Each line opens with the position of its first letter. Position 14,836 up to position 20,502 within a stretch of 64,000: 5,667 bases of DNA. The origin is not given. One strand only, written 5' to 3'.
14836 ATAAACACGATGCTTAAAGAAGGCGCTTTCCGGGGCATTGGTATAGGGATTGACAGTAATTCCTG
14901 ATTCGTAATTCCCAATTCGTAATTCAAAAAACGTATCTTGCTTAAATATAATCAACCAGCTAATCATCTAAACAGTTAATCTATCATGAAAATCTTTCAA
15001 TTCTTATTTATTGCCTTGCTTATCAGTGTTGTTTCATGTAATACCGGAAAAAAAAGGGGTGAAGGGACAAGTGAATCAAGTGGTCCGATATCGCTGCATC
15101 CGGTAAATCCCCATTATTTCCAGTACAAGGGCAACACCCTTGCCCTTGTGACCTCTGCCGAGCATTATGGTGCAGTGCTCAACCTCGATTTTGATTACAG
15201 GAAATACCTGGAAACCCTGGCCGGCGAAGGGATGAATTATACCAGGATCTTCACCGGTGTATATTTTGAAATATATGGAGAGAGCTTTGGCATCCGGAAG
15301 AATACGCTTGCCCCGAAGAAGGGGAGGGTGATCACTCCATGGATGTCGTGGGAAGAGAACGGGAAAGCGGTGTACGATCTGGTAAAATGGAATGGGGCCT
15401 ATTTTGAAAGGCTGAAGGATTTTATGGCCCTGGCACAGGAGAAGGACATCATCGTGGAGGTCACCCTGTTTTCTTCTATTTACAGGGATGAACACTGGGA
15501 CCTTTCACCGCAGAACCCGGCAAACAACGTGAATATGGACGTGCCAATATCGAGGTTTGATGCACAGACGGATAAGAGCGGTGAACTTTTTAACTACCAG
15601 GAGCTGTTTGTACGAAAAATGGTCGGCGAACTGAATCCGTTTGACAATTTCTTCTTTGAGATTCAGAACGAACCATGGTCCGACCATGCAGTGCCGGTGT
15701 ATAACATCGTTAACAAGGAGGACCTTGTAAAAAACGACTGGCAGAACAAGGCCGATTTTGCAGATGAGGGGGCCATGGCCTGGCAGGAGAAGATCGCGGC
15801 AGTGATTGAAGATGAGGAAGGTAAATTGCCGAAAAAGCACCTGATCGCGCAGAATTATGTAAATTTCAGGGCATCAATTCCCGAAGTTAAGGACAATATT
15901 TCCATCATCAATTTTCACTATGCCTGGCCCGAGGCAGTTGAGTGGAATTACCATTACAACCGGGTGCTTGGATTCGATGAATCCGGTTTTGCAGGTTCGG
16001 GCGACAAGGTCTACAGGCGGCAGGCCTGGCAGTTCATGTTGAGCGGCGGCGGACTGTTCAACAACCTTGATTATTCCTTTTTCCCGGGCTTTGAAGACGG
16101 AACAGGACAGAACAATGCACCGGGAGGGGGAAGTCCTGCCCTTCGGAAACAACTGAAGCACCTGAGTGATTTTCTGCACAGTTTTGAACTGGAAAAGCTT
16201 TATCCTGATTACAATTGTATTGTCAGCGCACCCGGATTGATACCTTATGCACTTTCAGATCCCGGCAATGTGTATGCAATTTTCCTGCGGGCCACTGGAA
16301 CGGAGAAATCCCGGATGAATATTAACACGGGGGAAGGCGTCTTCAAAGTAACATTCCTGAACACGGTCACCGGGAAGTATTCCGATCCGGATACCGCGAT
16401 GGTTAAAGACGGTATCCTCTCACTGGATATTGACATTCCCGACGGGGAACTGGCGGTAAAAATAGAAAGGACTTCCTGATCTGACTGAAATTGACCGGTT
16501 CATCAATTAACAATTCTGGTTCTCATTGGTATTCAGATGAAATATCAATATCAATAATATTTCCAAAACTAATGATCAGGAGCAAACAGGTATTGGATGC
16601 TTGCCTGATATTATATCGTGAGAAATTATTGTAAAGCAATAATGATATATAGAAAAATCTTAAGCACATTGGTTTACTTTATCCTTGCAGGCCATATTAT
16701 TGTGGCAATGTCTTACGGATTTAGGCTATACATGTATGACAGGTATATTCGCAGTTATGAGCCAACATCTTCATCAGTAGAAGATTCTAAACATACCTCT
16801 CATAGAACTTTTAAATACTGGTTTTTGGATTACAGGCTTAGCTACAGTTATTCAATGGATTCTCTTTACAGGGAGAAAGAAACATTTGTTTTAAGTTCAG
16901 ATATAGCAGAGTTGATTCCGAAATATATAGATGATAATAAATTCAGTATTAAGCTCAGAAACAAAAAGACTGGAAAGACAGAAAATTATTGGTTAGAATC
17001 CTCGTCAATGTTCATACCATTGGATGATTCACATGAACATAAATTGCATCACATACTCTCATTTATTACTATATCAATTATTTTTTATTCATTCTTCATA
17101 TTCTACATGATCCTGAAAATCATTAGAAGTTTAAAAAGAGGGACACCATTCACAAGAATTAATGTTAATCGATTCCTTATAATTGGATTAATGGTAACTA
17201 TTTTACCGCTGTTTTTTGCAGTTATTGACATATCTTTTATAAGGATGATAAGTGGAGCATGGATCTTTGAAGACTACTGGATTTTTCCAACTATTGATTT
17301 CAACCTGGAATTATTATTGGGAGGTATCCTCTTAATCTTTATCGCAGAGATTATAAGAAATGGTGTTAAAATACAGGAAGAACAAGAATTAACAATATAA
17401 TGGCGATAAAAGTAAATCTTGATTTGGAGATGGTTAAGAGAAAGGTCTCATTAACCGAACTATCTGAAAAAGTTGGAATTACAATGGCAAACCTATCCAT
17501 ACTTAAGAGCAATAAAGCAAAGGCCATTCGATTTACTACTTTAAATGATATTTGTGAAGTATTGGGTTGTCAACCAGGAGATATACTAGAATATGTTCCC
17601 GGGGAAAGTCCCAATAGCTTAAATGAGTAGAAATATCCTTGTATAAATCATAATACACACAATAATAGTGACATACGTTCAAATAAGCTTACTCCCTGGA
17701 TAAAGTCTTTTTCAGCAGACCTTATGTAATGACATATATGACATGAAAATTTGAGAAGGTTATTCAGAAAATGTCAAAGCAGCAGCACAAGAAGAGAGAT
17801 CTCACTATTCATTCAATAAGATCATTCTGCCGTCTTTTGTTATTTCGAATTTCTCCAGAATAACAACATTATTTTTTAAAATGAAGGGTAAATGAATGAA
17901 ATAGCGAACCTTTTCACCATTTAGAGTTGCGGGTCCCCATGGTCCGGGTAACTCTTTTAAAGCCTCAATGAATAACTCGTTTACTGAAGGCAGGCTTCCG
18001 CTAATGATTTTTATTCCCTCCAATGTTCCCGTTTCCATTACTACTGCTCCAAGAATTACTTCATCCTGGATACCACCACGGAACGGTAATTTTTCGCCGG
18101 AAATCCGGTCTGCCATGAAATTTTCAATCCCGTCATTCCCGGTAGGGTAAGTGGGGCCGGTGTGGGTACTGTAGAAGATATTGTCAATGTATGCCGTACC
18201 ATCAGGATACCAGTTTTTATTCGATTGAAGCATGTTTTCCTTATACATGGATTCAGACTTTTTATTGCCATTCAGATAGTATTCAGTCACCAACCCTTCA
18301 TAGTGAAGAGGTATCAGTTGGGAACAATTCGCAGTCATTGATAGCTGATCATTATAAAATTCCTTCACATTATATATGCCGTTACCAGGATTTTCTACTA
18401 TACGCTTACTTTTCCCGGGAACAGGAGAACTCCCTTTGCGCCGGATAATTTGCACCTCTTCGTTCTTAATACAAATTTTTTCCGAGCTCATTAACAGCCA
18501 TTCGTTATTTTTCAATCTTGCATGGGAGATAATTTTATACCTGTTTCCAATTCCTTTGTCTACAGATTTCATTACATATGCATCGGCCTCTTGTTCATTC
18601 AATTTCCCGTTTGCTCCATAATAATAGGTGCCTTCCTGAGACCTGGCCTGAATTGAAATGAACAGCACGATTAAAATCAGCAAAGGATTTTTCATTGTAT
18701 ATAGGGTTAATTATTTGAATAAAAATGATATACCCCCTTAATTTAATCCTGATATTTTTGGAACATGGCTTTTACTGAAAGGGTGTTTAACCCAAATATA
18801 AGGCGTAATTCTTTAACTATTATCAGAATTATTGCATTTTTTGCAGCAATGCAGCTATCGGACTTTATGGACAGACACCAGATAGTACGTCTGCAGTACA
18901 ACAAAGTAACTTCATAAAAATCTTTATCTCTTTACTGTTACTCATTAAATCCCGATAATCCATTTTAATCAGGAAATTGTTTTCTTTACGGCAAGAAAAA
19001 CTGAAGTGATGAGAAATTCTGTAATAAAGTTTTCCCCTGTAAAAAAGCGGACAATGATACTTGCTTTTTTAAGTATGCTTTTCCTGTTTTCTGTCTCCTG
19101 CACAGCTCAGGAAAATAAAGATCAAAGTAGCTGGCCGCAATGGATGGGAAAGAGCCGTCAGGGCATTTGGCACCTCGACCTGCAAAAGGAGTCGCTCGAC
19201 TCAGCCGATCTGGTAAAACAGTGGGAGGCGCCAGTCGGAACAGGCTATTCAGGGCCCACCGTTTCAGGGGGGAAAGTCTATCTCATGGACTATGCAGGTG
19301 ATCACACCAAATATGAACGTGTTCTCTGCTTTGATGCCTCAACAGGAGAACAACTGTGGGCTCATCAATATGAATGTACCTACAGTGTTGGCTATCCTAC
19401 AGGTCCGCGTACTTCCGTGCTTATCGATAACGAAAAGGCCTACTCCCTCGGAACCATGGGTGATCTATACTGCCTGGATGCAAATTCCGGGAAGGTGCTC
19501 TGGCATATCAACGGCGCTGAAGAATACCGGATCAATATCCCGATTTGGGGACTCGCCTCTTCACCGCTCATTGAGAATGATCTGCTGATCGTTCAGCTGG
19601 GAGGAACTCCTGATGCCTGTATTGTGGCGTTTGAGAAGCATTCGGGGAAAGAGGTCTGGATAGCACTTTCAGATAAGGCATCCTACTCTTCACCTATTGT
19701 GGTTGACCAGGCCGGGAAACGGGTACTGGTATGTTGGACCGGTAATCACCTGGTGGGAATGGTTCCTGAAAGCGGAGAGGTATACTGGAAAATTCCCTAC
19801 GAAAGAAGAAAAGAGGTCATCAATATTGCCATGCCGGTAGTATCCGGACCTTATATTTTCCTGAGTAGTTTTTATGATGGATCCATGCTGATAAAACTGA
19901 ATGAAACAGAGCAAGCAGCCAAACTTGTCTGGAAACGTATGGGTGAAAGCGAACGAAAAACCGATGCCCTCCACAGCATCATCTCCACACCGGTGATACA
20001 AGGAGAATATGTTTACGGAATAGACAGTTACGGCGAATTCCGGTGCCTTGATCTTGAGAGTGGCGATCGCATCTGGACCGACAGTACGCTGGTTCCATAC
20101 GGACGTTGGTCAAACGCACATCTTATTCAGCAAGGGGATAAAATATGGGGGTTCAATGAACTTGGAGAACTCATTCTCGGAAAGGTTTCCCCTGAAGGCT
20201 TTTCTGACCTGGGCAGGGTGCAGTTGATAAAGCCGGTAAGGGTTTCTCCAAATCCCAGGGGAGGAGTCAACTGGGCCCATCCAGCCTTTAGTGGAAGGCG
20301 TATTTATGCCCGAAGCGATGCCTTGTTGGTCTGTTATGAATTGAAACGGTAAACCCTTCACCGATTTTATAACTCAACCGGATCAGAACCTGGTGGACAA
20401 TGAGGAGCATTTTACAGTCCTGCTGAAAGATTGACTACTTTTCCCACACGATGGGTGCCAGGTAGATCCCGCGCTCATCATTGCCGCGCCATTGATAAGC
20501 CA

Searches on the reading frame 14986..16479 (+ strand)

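Call 19: search_protein_families(library=pfam, proteins=[window:14986-16479:+], max_evalue=0.01)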
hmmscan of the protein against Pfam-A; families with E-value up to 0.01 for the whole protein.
window:14986-16479:+ (497 aa): 1 family
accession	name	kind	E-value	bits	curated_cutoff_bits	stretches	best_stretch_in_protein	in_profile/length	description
PF19815.4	DUF6298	-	0.00026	20.4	28.1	1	127-184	221-281/487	Family of unknown function (DUF6298)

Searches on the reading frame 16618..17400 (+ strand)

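Call 19: search_protein_families(library=pfam, proteins=[window:16618-17400:+], max_evalue=0.01)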
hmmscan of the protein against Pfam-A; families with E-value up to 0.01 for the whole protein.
window:16618-17400:+ (260 aa): 1 family
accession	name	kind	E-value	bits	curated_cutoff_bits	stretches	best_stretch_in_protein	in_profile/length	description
PF11188.13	DUF2975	-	1.1e-12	48.4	27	1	147-260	20-130/130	Protein of unknown function (DUF2975)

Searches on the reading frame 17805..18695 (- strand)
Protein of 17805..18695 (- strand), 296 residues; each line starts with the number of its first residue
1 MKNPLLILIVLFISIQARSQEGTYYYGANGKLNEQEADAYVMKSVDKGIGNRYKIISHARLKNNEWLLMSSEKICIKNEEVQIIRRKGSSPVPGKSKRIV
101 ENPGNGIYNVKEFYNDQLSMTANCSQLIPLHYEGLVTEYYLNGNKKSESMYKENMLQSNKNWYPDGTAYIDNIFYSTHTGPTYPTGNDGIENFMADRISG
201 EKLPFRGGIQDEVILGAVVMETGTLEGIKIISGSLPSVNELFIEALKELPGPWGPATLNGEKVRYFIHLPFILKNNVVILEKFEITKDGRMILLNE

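Call 19: search_protein_families(library=pfam, proteins=[window:17805-18695:-], max_evalue=0.01)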
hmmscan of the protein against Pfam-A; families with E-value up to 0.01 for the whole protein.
window:17805-18695:- (296 aa): 1 family
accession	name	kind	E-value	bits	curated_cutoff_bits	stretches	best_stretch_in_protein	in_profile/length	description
PF03544.19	TonB_C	-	0.0042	17.9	24.6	0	207-271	12-75/79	Gram-negative bacterial TonB protein C-terminal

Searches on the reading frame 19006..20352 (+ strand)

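Call 19: search_protein_families(library=pfam, proteins=[window:19006-20352:+], max_evalue=0.01)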
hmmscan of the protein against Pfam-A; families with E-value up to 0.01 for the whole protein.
window:19006-20352:+ (448 aa): 3 families
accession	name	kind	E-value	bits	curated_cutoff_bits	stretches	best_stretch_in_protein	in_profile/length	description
PF13360.13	PQQ_2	-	1.3e-28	100.7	27.6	2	104-358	3-232/233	Outer membrane protein assembly factor BamB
PF13570.13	Beta-prop_ACSF4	-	1.1e-12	48.5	133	1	105-337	114-316/329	Beta-alanine-activating enzyme, beta-propeller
PF01011.28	PQQ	-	1.4e-08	34.4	26.7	0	152-238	497-592/595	Glucose/ethanol/alcohol dehydrogenase, beta-propeller domain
